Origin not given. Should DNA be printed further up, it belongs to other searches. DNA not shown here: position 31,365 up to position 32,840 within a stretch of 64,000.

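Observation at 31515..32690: DegT-family enzyme with His in place of the catalytic Lys: predicted sugar 3-dehydratase (ColD/E1 type)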

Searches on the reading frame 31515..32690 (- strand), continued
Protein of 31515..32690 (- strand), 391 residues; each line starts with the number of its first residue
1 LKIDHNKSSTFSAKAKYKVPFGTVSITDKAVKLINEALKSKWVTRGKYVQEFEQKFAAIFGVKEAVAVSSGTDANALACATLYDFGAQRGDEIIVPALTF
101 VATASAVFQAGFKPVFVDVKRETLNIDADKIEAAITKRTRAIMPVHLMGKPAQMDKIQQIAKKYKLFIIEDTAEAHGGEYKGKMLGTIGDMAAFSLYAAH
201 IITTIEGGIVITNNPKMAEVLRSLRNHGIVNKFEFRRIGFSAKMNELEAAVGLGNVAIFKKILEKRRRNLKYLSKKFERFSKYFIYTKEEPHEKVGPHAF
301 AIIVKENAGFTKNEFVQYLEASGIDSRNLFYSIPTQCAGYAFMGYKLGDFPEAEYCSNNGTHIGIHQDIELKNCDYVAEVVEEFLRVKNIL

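Call 20: search_solved_structures(query=P0171, max_evalue=1e-40, show_alignments=2)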
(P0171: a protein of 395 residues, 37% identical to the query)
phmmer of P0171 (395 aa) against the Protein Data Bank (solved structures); distinct sequences matched with E-value up to 1e-40: 14.
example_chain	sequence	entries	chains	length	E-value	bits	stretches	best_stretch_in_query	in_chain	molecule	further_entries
3bcx_A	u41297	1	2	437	1.1e-77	264.8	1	10-390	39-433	CDP-6-deoxy-L-threo-D-glycero-4-hexulose-3-dehydrase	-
2gms_A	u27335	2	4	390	6e-77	262.5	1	19-376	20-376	Putative pyridoxamine 5-phosphate-dependent dehydrase, Wbdk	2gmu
3bb8_A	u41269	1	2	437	2.1e-76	260.7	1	10-390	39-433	CDP-4-keto-6-deoxy-D-glucose-3-dehydrase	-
3b8x_A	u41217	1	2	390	5.7e-76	259.3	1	19-376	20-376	Pyridoxamine 5-phosphate-dependent dehydrase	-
2r0t_A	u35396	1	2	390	1.1e-75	258.4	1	19-376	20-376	Pyridoxamine 5-phosphate-dependent dehydrase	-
3gr9_A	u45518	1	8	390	2.9e-75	257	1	19-376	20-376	ColD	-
3bn1_A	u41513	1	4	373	5.4e-50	173.8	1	8-336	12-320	Perosamine synthetase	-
3dr7_A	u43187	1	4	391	6.5e-50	173.5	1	8-336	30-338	Putative perosamine synthetase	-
3dr4_A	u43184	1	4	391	8.9e-50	173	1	8-336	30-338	Putative perosamine synthetase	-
7b0m_AAA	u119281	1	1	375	1.1e-48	169.5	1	29-367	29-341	Sugar aminotransferase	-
9wvy_A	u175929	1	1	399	1.2e-43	152.9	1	11-288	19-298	Putative NDP-4-keto-6-deoxyglucose-3-dehydratase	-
7b0d_A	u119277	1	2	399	2.7e-42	148.4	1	15-314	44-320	Glutamine--scyllo-inositol transaminase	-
2c7t_A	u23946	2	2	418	4.2e-42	147.8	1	35-309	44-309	GLUTAMINE-2-DEOXY-SCYLLO-INOSOSE AMINOTRANSFERASE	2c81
5w71_A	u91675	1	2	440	4.9e-42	147.6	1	35-309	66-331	L-glutamine:2-deoxy-scyllo-inosose aminotransferase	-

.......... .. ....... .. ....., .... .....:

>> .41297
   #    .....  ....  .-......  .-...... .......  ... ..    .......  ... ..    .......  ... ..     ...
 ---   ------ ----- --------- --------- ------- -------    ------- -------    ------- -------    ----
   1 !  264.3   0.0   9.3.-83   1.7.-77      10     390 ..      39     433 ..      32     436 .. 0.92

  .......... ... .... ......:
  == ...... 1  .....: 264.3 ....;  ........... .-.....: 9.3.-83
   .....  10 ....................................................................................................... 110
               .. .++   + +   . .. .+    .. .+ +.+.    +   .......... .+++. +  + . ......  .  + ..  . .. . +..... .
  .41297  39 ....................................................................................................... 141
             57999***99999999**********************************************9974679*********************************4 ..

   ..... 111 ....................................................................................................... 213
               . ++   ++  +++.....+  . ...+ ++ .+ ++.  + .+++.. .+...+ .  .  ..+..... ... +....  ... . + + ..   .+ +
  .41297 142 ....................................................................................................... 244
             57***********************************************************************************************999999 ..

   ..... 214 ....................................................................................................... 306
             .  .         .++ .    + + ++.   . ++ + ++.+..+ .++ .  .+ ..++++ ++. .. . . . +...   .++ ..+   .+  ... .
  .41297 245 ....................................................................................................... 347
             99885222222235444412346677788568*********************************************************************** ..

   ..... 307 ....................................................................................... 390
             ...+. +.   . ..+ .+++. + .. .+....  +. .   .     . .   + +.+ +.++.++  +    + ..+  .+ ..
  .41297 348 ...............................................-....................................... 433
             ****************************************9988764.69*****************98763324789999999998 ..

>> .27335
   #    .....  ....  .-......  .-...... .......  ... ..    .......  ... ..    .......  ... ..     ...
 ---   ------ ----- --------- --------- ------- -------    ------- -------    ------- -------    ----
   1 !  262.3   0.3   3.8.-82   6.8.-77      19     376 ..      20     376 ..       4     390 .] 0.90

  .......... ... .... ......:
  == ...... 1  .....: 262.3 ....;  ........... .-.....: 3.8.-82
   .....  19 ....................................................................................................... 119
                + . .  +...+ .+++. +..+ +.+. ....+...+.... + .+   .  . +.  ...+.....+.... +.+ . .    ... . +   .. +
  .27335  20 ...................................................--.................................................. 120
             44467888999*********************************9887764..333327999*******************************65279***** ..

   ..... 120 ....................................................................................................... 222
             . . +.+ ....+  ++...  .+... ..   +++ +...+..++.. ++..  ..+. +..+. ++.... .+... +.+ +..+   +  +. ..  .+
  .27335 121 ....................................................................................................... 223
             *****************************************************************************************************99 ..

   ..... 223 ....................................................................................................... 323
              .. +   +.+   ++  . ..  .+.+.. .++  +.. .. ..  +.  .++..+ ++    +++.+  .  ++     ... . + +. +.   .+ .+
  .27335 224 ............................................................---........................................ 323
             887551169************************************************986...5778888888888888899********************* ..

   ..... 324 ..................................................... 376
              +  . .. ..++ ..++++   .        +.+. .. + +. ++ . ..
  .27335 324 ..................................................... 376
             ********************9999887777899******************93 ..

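Call 21: search_solved_structures(query=P0201, max_evalue=1e-40, show_alignments=3)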
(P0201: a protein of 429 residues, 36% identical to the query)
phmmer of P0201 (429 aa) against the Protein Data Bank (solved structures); distinct sequences matched with E-value up to 1e-40: 16.
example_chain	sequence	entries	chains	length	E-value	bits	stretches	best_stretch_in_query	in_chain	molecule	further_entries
3bcx_A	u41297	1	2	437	1.7e-74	254.5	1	31-426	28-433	CDP-6-deoxy-L-threo-D-glycero-4-hexulose-3-dehydrase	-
3bb8_A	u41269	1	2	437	3.1e-73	250.4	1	31-426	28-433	CDP-4-keto-6-deoxy-D-glucose-3-dehydrase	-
9wvy_A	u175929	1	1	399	1.4e-65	225.1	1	39-419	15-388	Putative NDP-4-keto-6-deoxyglucose-3-dehydratase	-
3bn1_A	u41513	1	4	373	8.5e-59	202.8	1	40-423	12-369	Perosamine synthetase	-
3dr7_A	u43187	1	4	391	9.3e-59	202.7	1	39-423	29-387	Putative perosamine synthetase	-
3dr4_A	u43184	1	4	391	1.3e-58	202.3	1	39-423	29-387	Putative perosamine synthetase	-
7b0d_A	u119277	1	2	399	5.2e-54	187.1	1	62-425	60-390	Glutamine--scyllo-inositol transaminase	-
5u1z_A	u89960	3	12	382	6.1e-50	173.7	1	67-425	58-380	Putative aminotransferase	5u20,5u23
5u21_A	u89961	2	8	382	6.6e-50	173.6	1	67-425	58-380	Putative aminotransferase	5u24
2gms_A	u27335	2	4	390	9.8e-49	169.7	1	37-408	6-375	Putative pyridoxamine 5-phosphate-dependent dehydrase, Wbdk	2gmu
3frk_A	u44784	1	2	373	4.8e-48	167.4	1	68-424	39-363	QdtB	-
3b8x_A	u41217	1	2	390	9.2e-48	166.5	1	37-408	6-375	Pyridoxamine 5-phosphate-dependent dehydrase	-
2r0t_A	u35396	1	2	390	1.7e-47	165.6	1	37-408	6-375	Pyridoxamine 5-phosphate-dependent dehydrase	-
7b0m_AAA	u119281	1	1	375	2.5e-47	165.1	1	66-312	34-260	Sugar aminotransferase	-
3gr9_A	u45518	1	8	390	4.4e-47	164.3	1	37-408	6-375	ColD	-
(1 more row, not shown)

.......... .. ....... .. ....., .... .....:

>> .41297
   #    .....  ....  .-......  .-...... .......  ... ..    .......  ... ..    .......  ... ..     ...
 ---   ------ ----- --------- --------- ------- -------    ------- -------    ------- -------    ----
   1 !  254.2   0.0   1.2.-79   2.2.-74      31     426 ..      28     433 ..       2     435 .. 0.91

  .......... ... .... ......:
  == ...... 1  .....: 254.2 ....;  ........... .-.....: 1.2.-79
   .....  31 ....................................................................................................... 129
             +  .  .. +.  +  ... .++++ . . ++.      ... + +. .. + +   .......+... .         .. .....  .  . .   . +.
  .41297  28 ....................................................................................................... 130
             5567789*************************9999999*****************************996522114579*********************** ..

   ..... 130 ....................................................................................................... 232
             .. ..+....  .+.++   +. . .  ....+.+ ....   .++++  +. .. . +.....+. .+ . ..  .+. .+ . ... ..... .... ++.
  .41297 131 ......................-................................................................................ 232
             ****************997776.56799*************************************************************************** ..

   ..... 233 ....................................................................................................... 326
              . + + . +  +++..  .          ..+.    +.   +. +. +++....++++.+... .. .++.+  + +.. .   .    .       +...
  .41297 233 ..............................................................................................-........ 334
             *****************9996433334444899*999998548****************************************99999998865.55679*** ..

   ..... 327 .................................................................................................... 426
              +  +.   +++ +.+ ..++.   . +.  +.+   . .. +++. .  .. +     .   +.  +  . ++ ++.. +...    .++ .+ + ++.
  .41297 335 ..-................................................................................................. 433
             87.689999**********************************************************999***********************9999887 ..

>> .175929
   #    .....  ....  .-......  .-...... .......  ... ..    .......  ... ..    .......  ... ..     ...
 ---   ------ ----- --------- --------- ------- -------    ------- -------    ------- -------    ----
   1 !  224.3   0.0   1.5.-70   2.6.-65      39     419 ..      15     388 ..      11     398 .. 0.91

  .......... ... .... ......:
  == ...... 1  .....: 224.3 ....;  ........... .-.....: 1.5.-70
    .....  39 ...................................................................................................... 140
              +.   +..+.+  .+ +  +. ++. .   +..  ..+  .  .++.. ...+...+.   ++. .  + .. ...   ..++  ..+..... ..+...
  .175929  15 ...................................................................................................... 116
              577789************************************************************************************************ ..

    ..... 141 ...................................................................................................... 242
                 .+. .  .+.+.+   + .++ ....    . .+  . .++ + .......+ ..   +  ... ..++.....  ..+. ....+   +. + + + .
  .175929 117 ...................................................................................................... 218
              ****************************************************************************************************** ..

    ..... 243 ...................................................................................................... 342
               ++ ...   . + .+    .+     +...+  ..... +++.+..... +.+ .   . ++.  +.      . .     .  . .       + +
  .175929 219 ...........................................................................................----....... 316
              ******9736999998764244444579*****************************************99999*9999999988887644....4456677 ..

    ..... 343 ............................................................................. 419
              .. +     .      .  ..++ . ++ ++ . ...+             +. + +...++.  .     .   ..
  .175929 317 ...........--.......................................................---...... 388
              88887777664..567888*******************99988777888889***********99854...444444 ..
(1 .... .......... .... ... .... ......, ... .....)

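Call 31: find_encoding_contigs(protein=P0121, flank=10000, max_places=3)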
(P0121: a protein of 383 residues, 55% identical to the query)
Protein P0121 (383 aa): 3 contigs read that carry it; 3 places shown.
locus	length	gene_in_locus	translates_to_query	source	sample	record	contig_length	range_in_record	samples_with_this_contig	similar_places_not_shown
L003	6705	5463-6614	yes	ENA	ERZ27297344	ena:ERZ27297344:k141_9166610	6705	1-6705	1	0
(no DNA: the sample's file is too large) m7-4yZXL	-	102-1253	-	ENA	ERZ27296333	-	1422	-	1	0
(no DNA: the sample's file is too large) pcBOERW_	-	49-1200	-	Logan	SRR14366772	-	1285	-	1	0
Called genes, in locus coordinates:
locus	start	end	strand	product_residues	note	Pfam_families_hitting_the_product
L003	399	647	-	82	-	-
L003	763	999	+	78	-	-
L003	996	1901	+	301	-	PF01073:3Beta_HSD (weak), PF01370:Epimerase, PF04321:RmlD_sub_bind (weak), PF16363:GDP_Man_Dehyd (faint)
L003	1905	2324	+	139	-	-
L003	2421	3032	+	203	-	PF00676:E1_dh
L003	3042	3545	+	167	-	-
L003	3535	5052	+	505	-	PF02310:B12-binding (weak), PF04055:Radical_SAM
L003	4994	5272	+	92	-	-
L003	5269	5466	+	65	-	-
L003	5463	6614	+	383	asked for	PF01041:DegT_DnrJ_EryC1, PF00155:Aminotran_1_2 (weak)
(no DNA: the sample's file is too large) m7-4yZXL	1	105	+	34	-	?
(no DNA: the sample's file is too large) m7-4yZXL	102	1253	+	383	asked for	PF01041:DegT_DnrJ_EryC1, PF00155:Aminotran_1_2 (weak)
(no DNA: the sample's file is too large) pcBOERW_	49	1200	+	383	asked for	PF01041:DegT_DnrJ_EryC1, PF00155:Aminotran_1_2 (weak)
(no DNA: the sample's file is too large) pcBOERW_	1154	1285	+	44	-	?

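Call 32: find_encoding_contigs(protein=P0128, flank=8000, max_places=2)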
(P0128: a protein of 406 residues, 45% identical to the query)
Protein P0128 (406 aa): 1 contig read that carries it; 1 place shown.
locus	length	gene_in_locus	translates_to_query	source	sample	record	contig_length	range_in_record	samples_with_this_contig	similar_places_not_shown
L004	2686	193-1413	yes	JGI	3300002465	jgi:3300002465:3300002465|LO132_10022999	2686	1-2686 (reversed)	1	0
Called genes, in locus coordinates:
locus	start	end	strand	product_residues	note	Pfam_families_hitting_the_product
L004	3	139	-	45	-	?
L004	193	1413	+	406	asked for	PF01041:DegT_DnrJ_EryC1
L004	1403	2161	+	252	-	-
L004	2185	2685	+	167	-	?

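Call 33: find_encoding_contigs(protein=P0130, flank=8000, max_places=2)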
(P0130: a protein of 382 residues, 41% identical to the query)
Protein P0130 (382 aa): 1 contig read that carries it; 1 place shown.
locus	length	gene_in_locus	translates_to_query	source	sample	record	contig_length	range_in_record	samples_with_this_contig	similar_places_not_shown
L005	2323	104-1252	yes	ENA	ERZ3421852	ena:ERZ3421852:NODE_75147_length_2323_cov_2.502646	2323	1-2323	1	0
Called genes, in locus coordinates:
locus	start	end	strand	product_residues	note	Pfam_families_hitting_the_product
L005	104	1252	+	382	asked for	PF00155:Aminotran_1_2 (weak), PF01041:DegT_DnrJ_EryC1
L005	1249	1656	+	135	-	-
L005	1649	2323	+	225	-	?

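Call 34: find_encoding_contigs(protein=P0141, flank=8000, max_places=2)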
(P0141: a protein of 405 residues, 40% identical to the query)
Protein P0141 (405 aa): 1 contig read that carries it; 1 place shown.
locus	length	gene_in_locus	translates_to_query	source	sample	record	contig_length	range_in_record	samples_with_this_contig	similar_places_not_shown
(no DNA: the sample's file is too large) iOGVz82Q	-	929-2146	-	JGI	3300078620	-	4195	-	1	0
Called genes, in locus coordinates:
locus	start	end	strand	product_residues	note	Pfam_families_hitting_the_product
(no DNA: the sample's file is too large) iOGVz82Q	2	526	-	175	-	?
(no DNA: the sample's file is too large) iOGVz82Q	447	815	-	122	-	-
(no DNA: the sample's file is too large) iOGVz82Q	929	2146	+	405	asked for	PF00155:Aminotran_1_2 (weak), PF01041:DegT_DnrJ_EryC1, PF01053:Cys_Met_Meta_PP (weak), PF00266:Aminotran_5 (weak)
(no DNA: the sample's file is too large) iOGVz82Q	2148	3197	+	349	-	PF01370:Epimerase, PF04321:RmlD_sub_bind (weak), PF16363:GDP_Man_Dehyd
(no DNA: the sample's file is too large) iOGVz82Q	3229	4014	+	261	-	PF13641:Glyco_tranf_2_3, PF00535:Glycos_transf_2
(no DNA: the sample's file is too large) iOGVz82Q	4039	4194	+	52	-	?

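Call 41: find_encoding_contigs(protein=P0118, flank=10000, max_places=1)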
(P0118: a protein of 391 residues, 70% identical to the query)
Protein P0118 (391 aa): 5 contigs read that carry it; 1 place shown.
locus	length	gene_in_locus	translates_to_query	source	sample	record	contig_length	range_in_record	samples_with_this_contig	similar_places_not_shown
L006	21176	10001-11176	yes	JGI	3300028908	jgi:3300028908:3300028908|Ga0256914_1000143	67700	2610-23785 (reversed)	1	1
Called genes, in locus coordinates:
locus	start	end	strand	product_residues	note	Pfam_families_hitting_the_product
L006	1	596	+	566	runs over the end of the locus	PF07219:HemY_N (weak), PF13432:TPR_16 (weak), PF13424:TPR_12 (weak), PF00515:TPR_1 (weak), PF07719:TPR_2 (weak), PF13414:TPR_11, PF14559:TPR_19, PF07719:TPR_2 (weak), +6 more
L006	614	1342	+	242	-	PF00535:Glycos_transf_2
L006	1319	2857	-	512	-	PF02366:PMT, PF13231:PMT_2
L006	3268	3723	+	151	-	PF01668:SmpB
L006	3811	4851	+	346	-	PF02779:Transket_pyr, PF02780:Transketolase_C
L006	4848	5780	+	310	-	PF01370:Epimerase, PF16363:GDP_Man_Dehyd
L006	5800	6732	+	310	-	PF01073:3Beta_HSD, PF01370:Epimerase, PF02719:Polysacc_synt_2 (weak), PF04321:RmlD_sub_bind, PF05368:NmrA (weak), PF16363:GDP_Man_Dehyd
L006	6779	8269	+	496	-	PF02310:B12-binding, PF04055:Radical_SAM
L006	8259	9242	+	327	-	PF00288:GHMP_kinases_N, PF08544:GHMP_kinases_C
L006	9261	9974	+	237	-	PF00483:NTP_transferase, PF12804:NTP_transf_3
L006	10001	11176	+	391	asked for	PF00155:Aminotran_1_2 (weak), PF01041:DegT_DnrJ_EryC1, PF00266:Aminotran_5 (weak), PF01212:Beta_elim_lyase (weak), PF01053:Cys_Met_Meta_PP (weak)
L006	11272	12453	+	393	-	PF13439:Glyco_transf_4, PF20706:GT4-conflict, PF00534:Glycos_transf_1, PF13692:Glyco_trans_1_4, PF13524:Glyco_trans_1_2 (weak)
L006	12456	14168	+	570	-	PF02543:Carbam_trans_N, PF16861:Carbam_trans_C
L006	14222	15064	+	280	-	PF00535:Glycos_transf_2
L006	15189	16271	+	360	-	PF00483:NTP_transferase, PF12804:NTP_transf_3 (weak), PF22640:ManC_GMP_beta-helix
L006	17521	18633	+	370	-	PF00155:Aminotran_1_2 (weak), PF01041:DegT_DnrJ_EryC1, PF01212:Beta_elim_lyase (weak), PF00266:Aminotran_5 (weak)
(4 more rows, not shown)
